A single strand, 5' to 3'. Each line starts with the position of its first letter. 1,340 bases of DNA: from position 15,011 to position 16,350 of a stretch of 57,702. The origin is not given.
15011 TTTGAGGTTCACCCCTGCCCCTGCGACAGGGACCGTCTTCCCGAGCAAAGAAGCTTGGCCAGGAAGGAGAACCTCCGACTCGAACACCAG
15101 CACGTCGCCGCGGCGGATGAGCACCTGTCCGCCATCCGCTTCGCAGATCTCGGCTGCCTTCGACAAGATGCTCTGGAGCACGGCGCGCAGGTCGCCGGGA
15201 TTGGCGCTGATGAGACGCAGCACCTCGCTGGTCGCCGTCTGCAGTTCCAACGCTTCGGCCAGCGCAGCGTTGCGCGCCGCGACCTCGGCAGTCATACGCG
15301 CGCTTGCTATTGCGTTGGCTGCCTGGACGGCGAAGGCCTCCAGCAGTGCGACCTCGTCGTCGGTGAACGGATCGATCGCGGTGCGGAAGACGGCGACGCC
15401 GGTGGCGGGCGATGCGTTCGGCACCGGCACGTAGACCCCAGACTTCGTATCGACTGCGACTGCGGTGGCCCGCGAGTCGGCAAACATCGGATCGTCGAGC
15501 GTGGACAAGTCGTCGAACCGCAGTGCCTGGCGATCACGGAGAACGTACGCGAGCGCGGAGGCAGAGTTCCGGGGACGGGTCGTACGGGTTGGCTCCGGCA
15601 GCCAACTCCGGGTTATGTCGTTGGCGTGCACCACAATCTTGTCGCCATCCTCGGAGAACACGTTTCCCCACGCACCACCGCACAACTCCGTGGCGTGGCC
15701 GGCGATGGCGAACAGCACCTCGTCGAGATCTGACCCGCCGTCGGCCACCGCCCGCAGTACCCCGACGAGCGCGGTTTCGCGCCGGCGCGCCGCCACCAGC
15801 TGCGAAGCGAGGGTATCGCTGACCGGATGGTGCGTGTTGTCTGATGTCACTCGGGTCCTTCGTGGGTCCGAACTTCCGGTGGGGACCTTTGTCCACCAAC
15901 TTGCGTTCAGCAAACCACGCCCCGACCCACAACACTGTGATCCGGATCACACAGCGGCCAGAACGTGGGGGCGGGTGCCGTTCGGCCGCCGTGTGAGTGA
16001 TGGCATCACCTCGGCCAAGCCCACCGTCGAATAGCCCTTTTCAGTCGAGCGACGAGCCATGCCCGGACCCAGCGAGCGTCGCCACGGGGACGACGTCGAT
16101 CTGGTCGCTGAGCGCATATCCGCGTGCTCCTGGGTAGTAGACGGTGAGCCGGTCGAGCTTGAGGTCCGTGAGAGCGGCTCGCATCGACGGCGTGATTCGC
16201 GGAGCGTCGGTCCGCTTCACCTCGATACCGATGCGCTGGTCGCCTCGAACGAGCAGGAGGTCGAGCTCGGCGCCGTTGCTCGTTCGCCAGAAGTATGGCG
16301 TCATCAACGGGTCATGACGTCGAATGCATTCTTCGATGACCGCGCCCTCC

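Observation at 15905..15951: Perfect CRP/GlxR palindrome at class II distance upstream of kinase 1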

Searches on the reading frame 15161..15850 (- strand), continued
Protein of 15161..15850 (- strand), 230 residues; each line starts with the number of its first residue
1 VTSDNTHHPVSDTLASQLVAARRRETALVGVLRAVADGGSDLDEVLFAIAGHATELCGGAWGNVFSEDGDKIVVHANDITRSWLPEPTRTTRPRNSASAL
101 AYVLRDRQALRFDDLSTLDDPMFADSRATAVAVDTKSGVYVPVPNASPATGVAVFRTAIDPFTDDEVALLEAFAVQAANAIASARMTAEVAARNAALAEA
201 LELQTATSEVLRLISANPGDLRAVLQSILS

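Call 67: find_homologous_proteins(query=L004:9016-9675:-, max_evalue=0.00001)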
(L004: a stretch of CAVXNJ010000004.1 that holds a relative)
Query L004:9016-9675:- (219 aa): 6 proteins with E <= 0.00001 among 1946 candidates.
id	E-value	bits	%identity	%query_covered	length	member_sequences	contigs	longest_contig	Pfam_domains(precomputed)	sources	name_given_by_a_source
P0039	3.2e-118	411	90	100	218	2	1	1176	PF00027.36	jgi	jgi:CRP/FNR family transcriptional regulator, cyclic AMP receptor protein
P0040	4.2e-114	397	88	100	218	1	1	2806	PF00027.36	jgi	jgi:CRP/FNR family transcriptional regulator, cyclic AMP receptor protein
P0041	2.9e-103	362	80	96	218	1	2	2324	PF00027.36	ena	-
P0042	9.4e-65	236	58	94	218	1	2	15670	PF00027.36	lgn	-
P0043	1.9e-49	186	74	59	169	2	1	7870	PF00027.36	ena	-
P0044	5.3e-6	44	29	87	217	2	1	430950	PF13545.13,PF00027.36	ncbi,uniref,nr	ncbi:Crp/Fnr family transcriptional regulator [Nonomuraea sp. SYSU D8015]|uniref:Crp/Fnr family tran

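Call 68: find_encoding_contigs(protein=P0042, flank=8000, max_places=4)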
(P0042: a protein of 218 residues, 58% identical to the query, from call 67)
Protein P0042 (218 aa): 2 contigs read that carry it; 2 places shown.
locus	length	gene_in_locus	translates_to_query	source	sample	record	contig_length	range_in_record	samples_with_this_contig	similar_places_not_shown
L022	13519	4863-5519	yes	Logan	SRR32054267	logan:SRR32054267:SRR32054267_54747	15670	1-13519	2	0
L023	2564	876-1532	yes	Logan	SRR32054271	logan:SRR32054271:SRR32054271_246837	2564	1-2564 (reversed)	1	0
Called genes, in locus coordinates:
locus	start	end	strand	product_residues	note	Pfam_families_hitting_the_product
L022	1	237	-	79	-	?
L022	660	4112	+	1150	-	PF25872:HTH_77, PF00196:GerE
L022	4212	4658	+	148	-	-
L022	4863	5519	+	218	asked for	PF00027:cNMP_binding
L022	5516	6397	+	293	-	PF12740:PETase (weak), PF00561:Abhydrolase_1, PF05448:AXE1 (faint), PF12146:Hydrolase_4, PF12697:Abhydrolase_6, PF00326:Peptidase_S9 (faint)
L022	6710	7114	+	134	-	PF00582:Usp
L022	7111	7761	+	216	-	-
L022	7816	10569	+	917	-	PF25872:HTH_77, PF00196:GerE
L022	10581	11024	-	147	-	PF00391:PEP-utilizers (faint)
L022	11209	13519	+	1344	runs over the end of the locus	PF03704:BTAD, PF13424:TPR_12 (faint), PF00211:Guanylate_cyc, PF13191:AAA_16, PF13401:AAA_22 (faint)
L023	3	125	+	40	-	?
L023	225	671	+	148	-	-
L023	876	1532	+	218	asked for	PF00027:cNMP_binding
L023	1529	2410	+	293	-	PF12740:PETase (weak), PF00561:Abhydrolase_1, PF05448:AXE1 (faint), PF12146:Hydrolase_4, PF12697:Abhydrolase_6, PF00326:Peptidase_S9 (faint)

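Call 69: find_encoding_contigs(protein=P0043, flank=8000, max_places=4)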
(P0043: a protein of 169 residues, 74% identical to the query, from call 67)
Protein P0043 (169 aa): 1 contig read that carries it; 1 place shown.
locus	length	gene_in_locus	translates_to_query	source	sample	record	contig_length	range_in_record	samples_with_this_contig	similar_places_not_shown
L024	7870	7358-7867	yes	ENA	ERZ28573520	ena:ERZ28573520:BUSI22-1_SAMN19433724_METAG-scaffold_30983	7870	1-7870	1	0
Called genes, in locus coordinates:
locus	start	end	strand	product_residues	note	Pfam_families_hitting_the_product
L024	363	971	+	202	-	PF01255:Prenyltransf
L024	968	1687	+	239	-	PF11967:RecO_N, PF02565:RecO_C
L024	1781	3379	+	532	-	PF00496:SBP_bac_5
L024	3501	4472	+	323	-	PF19300:BPD_transp_1_N, PF00528:BPD_transp_1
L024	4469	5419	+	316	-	PF00528:BPD_transp_1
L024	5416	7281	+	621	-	PF00005:ABC_tran, PF02463:SMC_N (faint), PF13191:AAA_16 (faint), PF13304:AAA_21 (faint), PF13401:AAA_22 (faint), PF08352:oligo_HPY, PF00005:ABC_tran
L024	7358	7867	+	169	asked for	PF00027:cNMP_binding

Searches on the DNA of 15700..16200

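Call 72: search_rna_families(source=window, start=15700, end=16200, threshold=evalue, max_evalue=1)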
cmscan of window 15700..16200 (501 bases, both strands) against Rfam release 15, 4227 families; matches with E-value up to 1: 0.
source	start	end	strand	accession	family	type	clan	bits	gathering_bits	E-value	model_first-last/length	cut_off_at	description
